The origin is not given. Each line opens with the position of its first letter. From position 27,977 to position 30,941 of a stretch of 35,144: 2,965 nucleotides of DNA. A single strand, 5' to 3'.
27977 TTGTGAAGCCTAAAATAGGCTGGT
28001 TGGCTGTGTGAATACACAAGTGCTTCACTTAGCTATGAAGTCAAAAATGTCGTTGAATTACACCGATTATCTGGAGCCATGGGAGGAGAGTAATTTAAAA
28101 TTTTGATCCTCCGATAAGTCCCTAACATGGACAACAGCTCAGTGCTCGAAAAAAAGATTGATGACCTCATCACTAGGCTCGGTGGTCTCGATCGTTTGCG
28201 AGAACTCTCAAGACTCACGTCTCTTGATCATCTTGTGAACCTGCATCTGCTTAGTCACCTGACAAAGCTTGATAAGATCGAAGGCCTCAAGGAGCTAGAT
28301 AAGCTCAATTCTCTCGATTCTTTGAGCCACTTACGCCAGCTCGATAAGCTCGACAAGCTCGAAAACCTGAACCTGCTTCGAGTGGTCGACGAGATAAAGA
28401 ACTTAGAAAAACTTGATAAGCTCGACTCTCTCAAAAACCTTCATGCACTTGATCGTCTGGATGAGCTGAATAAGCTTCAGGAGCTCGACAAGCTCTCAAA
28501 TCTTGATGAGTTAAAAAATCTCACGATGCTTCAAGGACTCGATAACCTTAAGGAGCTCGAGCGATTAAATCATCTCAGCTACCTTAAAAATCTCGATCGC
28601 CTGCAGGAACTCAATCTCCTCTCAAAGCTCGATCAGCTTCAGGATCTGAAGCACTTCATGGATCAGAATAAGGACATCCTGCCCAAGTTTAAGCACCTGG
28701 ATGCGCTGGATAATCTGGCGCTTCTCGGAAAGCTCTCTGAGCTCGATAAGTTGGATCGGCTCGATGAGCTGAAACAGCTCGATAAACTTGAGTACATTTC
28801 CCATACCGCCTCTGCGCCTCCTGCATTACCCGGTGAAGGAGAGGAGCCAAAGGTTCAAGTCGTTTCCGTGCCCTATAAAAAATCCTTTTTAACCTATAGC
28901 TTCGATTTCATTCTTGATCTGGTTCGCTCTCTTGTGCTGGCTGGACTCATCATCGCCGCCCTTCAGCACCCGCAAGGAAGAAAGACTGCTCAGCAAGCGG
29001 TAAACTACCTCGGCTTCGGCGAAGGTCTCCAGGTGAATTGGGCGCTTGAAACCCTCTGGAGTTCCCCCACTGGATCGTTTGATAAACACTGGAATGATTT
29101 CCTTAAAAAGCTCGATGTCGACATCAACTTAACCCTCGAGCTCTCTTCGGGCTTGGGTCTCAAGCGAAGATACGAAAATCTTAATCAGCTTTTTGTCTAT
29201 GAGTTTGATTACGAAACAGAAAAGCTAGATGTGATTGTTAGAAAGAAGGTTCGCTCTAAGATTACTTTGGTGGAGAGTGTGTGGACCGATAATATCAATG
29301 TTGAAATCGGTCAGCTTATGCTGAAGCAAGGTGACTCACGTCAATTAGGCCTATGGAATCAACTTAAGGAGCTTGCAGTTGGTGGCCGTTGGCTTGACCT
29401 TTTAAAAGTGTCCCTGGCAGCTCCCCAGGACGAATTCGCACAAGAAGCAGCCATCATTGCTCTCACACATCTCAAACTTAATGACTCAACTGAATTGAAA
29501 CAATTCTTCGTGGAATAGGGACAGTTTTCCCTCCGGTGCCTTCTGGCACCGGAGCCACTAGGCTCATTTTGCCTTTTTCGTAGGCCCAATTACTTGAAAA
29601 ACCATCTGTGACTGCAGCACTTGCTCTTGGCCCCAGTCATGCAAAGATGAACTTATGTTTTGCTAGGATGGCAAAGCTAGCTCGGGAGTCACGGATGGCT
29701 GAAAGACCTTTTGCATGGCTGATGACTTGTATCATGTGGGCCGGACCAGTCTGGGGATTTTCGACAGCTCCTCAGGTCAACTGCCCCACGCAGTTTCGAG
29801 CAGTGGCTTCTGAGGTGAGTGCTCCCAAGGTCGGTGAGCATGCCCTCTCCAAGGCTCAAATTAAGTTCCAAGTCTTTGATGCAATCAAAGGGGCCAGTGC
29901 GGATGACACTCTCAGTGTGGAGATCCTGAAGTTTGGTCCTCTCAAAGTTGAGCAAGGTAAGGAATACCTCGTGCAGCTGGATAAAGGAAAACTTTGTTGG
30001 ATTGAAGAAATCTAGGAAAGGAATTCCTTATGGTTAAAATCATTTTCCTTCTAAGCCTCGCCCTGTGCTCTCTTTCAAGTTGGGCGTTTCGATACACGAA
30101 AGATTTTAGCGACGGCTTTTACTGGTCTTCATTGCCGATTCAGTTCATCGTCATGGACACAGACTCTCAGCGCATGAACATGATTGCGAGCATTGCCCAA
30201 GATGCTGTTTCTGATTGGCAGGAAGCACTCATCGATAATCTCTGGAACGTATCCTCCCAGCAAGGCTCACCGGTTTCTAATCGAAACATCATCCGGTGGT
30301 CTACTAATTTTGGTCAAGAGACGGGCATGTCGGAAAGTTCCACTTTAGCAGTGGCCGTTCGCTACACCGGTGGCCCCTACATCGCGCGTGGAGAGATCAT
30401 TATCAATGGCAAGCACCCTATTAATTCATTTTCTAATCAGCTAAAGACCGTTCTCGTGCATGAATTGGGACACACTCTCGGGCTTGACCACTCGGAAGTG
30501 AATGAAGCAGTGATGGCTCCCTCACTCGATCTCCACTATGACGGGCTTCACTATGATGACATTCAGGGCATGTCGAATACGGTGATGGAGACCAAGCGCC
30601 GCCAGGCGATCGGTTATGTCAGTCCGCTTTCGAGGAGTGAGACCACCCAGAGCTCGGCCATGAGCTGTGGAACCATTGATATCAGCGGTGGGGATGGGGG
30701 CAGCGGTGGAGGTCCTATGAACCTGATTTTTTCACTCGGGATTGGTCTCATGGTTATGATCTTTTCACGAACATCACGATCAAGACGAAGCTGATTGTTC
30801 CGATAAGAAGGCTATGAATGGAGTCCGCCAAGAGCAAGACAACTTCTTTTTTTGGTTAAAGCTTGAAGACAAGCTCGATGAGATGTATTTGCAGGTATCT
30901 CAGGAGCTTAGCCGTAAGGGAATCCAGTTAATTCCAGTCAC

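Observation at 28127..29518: Membrane protein built from about 65 consecutive Leu-X-X triplets (period-3 leucine repeat)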

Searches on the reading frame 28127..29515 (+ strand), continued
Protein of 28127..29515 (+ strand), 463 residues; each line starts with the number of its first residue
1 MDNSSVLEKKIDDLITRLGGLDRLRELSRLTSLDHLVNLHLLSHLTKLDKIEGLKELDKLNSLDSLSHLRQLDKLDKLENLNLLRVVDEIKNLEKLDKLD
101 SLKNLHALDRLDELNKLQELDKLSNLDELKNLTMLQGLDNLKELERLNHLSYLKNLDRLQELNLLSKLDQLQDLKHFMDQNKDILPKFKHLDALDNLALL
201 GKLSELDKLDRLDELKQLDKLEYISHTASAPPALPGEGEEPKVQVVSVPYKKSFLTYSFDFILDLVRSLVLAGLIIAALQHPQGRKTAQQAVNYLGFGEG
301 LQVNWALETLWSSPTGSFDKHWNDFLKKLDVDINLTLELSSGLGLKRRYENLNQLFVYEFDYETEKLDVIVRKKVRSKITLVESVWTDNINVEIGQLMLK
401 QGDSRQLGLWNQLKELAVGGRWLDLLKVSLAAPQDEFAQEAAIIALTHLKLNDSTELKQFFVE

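Call 63: list_cluster_members(proteins=[P0006, P0013, P0015, P0023, P0030, P0035, P0036, P0037, P0045, P0049])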
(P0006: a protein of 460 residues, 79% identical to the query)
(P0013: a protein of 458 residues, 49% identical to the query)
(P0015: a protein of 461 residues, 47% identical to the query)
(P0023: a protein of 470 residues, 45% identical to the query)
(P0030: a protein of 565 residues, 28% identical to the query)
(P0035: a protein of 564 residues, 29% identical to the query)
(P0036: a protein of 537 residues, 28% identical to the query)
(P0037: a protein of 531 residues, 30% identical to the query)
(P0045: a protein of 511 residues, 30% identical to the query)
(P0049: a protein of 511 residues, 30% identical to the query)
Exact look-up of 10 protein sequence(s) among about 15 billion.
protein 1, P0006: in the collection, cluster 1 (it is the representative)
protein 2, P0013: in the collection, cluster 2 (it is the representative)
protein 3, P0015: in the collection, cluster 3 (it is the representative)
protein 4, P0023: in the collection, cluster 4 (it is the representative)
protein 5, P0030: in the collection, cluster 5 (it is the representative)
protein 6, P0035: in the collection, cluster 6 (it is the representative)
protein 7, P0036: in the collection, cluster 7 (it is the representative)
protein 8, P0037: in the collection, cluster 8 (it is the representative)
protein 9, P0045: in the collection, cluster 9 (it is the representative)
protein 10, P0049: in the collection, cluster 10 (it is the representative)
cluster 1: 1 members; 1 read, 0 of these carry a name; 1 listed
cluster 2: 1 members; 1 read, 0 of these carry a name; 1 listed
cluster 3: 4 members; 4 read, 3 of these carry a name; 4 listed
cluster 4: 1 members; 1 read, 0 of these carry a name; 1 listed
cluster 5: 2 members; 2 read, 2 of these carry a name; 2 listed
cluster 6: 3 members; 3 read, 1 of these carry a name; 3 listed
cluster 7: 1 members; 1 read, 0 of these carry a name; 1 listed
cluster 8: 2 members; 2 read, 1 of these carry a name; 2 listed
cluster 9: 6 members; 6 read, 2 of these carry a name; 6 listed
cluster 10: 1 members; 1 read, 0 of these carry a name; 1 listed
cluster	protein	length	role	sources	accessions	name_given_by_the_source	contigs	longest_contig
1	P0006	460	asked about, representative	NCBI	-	-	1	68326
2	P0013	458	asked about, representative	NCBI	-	-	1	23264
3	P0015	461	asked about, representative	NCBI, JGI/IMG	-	hypothetical protein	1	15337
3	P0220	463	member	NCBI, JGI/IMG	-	hypothetical protein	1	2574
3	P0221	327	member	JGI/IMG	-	hypothetical protein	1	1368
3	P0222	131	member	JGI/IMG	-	-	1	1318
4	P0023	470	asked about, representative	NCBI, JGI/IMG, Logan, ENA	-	-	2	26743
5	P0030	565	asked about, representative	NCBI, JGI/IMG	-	hypothetical protein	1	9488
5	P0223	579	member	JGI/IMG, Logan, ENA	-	hypothetical protein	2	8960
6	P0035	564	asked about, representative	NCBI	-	-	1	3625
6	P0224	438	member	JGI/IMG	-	hypothetical protein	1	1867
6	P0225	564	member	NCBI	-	-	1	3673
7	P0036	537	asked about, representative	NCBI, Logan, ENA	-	-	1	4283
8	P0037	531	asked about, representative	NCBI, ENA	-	-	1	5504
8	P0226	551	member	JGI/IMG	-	hypothetical protein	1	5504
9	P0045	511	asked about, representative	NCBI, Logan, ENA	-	-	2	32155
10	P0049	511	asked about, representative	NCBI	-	-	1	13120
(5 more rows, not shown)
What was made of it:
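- Whether it is an orthologue or a paralogue of the MotAB-linked form is unresolved (call 63).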

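Call 64: find_encoding_contigs(protein=P0045, flank=6000, max_places=3)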
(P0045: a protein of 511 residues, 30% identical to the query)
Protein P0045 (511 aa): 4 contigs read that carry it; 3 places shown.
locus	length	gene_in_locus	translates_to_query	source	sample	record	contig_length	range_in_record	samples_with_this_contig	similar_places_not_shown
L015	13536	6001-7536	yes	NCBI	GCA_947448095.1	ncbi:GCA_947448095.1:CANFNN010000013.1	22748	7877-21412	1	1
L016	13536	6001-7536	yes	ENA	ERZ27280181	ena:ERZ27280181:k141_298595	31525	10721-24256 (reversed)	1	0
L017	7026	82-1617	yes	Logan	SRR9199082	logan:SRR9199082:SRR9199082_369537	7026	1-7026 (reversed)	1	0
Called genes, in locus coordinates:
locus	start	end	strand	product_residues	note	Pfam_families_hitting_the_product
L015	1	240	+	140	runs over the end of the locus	-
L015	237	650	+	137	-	PF00293:NUDIX, PF14815:NUDIX_4 (weak)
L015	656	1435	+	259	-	-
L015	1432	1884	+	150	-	-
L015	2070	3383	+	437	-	PF01595:CNNM, PF00571:CBS, PF03471:CorC_HlyC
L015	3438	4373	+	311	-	PF07992:Pyr_redox_2, PF13738:Pyr_redox_3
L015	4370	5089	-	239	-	PF13677:MotB_plug, PF00691:OmpA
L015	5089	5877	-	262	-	PF01618:MotA_ExbB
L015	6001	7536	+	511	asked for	-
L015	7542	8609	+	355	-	-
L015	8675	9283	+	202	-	-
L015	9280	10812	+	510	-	-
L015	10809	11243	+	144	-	-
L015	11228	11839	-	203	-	-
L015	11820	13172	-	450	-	-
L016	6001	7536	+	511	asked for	-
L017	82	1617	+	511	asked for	-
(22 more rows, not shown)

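Call 65: find_encoding_contigs(protein=P0055, flank=6000, max_places=3)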
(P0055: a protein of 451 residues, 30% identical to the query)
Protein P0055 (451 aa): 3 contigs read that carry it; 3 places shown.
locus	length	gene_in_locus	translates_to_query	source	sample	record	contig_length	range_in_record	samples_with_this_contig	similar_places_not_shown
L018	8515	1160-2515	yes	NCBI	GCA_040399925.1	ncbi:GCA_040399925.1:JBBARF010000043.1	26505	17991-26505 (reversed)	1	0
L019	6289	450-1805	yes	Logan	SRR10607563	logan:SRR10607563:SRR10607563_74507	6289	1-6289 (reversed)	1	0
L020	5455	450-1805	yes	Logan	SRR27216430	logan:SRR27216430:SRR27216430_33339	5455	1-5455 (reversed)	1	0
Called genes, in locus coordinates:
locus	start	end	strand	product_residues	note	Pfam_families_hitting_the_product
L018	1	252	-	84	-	?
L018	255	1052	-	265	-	PF01618:MotA_ExbB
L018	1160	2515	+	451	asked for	-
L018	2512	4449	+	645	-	PF00041:fn3 (faint)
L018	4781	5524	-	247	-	PF03372:Exo_endo_phos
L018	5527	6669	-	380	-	PF13091:PLDc_2, PF00614:PLDc (faint), PF13091:PLDc_2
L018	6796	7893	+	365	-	PF00437:T2SSE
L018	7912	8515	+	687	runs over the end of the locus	PF00884:Sulfatase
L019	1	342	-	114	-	?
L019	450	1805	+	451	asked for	-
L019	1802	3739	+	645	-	PF00041:fn3 (faint)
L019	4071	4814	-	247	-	PF03372:Exo_endo_phos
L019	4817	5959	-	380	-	PF13091:PLDc_2, PF00614:PLDc (faint), PF13091:PLDc_2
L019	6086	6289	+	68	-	?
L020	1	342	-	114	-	?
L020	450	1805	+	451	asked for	-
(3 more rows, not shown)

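Call 66: find_encoding_contigs(protein=P0049, flank=6000, max_places=2)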
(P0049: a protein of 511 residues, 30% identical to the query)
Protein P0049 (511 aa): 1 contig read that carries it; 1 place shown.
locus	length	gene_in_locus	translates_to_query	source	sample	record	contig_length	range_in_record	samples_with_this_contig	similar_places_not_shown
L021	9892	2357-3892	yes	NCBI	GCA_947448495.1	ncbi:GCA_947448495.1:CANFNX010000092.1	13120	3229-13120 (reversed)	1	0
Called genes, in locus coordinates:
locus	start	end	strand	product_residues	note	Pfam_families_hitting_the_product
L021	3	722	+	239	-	?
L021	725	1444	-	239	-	PF13677:MotB_plug, PF00691:OmpA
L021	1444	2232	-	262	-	PF01618:MotA_ExbB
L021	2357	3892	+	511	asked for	-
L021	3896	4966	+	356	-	-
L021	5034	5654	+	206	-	-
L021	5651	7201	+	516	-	-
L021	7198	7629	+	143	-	-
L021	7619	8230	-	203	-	-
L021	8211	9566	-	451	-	-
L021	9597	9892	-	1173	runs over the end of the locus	?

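Call 71: search_protein_families(library=pfam, alignment_id=A2, max_evalue=0.01)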
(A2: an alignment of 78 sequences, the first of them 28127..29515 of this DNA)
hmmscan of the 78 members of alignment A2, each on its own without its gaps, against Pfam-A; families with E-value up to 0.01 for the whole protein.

A. member 1, window:28127-29515:+ (463 aa): 0 families

B. families by the number of members that match (of 78 scanned): 8 families
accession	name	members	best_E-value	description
PF20854.2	LED_rpt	7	0.00054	LED repeat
PF16162.10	KwaB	2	6.2e-06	Kiwa protein KwaB-like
PF06549.17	DUF1118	2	0.0071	Protein of unknown function (DUF1118)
PF00520.37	Ion_trans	1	0.00016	Ion transport protein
PF00515.34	TPR_1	1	0.00056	Tetratricopeptide repeat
PF13414.12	TPR_11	1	0.0036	TPR repeat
PF08998.16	Epsilon_antitox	1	0.0057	Bacterial epsilon antitoxin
PF07719.23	TPR_2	1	0.0098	Tetratricopeptide repeat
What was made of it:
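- Closest known: SDS22-like / internalin-type 22-24-residue leucine-rich repeats. Different: No Pfam LRR model is matched (call 71).
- No Pfam LRR model is hit in any of 78 members (call 71). No Pfam LRR model hits any of 78 members at E<=0.01 (call 71).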

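Call 82: find_encoding_contigs(protein=P0086, flank=6000, max_places=1)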
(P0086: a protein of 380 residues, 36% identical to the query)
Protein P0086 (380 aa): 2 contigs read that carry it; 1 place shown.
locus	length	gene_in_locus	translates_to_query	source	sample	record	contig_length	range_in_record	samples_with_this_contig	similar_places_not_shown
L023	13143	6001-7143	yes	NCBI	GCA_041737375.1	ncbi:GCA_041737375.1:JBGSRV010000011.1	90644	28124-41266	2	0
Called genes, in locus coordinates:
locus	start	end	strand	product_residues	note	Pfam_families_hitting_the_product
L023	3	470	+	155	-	PF07274:DUF1440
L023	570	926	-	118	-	PF11127:YgaP-like_TM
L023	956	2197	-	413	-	PF08240:ADH_N, PF01262:AlaDh_PNT_C (weak)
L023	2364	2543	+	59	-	-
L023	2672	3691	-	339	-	-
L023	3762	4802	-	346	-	-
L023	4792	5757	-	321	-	-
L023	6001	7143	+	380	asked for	PF19865:DUF6338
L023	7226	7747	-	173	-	PF11695:DUF3291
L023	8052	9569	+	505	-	PF01645:Glu_synthase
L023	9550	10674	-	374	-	PF03514:GRAS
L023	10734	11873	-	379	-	PF00989:PAS, PF08448:PAS_4, PF13426:PAS_9 (weak), PF00512:HisKA, PF02518:HATPase_c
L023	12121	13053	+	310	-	PF00924:MS_channel_2nd, PF21082:MS_channel_3rd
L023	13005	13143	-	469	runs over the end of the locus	PF10011:DUF2254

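Call 83: find_encoding_contigs(protein=P0090, flank=6000, max_places=1)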
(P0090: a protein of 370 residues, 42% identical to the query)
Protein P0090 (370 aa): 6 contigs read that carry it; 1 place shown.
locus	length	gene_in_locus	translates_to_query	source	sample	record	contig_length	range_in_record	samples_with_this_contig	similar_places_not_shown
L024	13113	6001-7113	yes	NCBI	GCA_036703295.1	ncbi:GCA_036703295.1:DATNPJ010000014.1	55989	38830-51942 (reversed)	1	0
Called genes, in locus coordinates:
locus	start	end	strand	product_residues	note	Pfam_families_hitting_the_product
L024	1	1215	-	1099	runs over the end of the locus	PF13181:TPR_8 (faint), PF07719:TPR_2 (faint), PF07643:DUF1598 (weak)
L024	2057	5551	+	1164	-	PF00270:DEAD, PF04851:ResIII, PF00271:Helicase_C (weak), PF08148:DSHCT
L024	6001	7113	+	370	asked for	PF19865:DUF6338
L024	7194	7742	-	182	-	-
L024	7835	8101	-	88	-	-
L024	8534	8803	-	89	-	-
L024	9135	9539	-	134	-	-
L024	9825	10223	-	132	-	-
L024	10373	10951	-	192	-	PF10646:Germane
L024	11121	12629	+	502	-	PF20695:UbiD_N, PF01977:UbiD, PF20696:UbiD_C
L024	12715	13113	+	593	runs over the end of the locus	PF02789:Peptidase_M17_N, PF00883:Peptidase_M17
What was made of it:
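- Closest known: DUF6338. Different: These proteins lack the query's C-terminal domain and have no MotAB neighbour (calls 82, 83).
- The link tracks the TM/C-terminal family, not the array, because DUF6338 fusions lack it (calls 82, 83).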

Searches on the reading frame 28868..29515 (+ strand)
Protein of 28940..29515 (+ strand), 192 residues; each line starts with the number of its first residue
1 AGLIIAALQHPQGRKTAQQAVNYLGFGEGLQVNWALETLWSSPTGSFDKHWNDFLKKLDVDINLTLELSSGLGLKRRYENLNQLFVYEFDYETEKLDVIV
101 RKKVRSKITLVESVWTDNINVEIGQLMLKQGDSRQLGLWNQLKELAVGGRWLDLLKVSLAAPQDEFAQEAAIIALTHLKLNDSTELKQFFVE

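Call 5: search_protein_families(library=pfam, proteins=[window:28940-29515:+], max_evalue=10)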
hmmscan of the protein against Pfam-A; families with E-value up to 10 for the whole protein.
window:28940-29515:+ (192 aa): 2 families
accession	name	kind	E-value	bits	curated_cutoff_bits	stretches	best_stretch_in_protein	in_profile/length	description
PF25203.1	DAAF9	-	0.044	12.9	27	1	35-70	4-39/501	DAAF9 domain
PF25458.1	INTS4_C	-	0.18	12.1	27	1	103-135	68-100/129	Integrator subunit 4 family C-terminal Ig-like domain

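Call 6: search_protein_families(library=ncbifam, proteins=[window:28940-29515:+], max_evalue=10)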
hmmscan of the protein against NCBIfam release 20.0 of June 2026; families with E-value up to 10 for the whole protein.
window:28940-29515:+ (192 aa): 0 families

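Call 39: search_solved_structures(query=A3, max_evalue=10, show_alignments=0)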
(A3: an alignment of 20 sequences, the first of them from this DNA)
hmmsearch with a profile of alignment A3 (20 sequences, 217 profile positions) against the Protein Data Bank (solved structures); distinct sequences matched with E-value up to 10: 2.
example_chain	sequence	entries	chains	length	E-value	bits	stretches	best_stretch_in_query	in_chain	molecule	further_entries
4afl_A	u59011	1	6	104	0.28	13.7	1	60-133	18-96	INHIBITOR OF GROWTH PROTEIN 4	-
9b0x_K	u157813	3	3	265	0.34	13.4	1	94-161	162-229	ATP synthase subunit b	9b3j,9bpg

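Call 40: search_protein_families(library=pfam, alignment_id=A3, max_evalue=1)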
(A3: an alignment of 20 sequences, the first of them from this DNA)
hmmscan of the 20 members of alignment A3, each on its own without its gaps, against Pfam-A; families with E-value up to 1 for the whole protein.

A. member 1, seq(216 aa): 2 families
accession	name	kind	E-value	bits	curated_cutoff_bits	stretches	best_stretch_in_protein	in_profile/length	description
PF25203.1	DAAF9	-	0.054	12.6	27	1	59-94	4-39/501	DAAF9 domain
PF25458.1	INTS4_C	-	0.23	11.8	27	1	127-159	68-100/129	Integrator subunit 4 family C-terminal Ig-like domain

B. families by the number of members that match (of 20 scanned): 20 families
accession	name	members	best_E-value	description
PF11384.13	DUF3188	2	0.04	Protein of unknown function (DUF3188)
PF02259.29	FAT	1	0.001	FAT domain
PF14109.11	GldH_lipo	1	0.017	GldH lipoprotein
PF00163.24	Ribosomal_S4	1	0.025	Ribosomal protein S4/S9 N-terminal domain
PF00515.34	TPR_1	1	0.025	Tetratricopeptide repeat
PF18994.6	Prophage_tailD1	1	0.026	Prophage endopeptidase tail N-terminal domain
PF21449.3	RIF2_ASCE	1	0.036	RIF2, ASCE domain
PF04345.18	Chor_lyase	1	0.044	Chorismate lyase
PF03840.19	SecG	1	0.05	Preprotein translocase SecG subunit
PF25203.1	DAAF9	1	0.054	DAAF9 domain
PF07719.23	TPR_2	1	0.07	Tetratricopeptide repeat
PF13015.12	PRKCSH_1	1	0.076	Glucosidase II beta subunit-like protein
PF19976.4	GAAD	1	0.1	GTPase-associated adaptor domain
PF20180.4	UQCC2_CBP6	1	0.12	Complex III assembly factor UQCC2/CBP6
PF08469.15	NPHI_C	1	0.19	Nucleoside triphosphatase I C-terminal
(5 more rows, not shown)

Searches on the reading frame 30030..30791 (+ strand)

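Call 29: search_protein_families(library=pfam, proteins=[window:30030-30791:+], max_evalue=0.01)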
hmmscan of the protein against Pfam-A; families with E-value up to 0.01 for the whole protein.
window:30030-30791:+ (254 aa): 6 families
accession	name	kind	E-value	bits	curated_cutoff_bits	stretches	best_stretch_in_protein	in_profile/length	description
PF00413.30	Peptidase_M10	-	1.4e-11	45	24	1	96-182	102-155/159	Matrixin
PF07998.17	Peptidase_M54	-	0.00077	20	24.4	1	142-169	149-175/194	Peptidase family M54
PF13583.11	Reprolysin_4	-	0.0033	17.5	22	1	137-199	135-186/203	Metallo-peptidase family M12B Reprolysin-like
PF16313.11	DUF4953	-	0.0036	17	24.2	1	135-155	10-30/316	Met-zincin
PF05572.19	Peptidase_M43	-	0.008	16.6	23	0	122-155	51-85/152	Pregnancy-associated plasma protein-A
PF12388.14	Peptidase_M57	-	0.0085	16.3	21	0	131-157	125-152/212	Dual-action HEIGH metallo-peptidase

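Call 80: search_protein_families(library=ncbifam, proteins=[window:30030-30791:+], max_evalue=0.01)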
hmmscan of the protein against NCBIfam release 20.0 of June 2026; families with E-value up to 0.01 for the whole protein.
window:30030-30791:+ (254 aa): 3 families
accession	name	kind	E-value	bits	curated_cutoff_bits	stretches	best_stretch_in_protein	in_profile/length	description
NF041905.1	MXAN_2677_2678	equivalog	1.2e-06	27.8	250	1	132-167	178-213/283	myxosortase-dependent metalloprotease, MXAN_2677/MXAN_2678 family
NF033823.0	archmetzin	subfamily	5.8e-06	26.4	145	1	132-165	116-149/170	archaemetzincin family Zn-dependent metalloprotease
NF051884.1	ProteaseSapA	equivalog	0.0038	15.9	1200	1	120-180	140-203/644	protease SapA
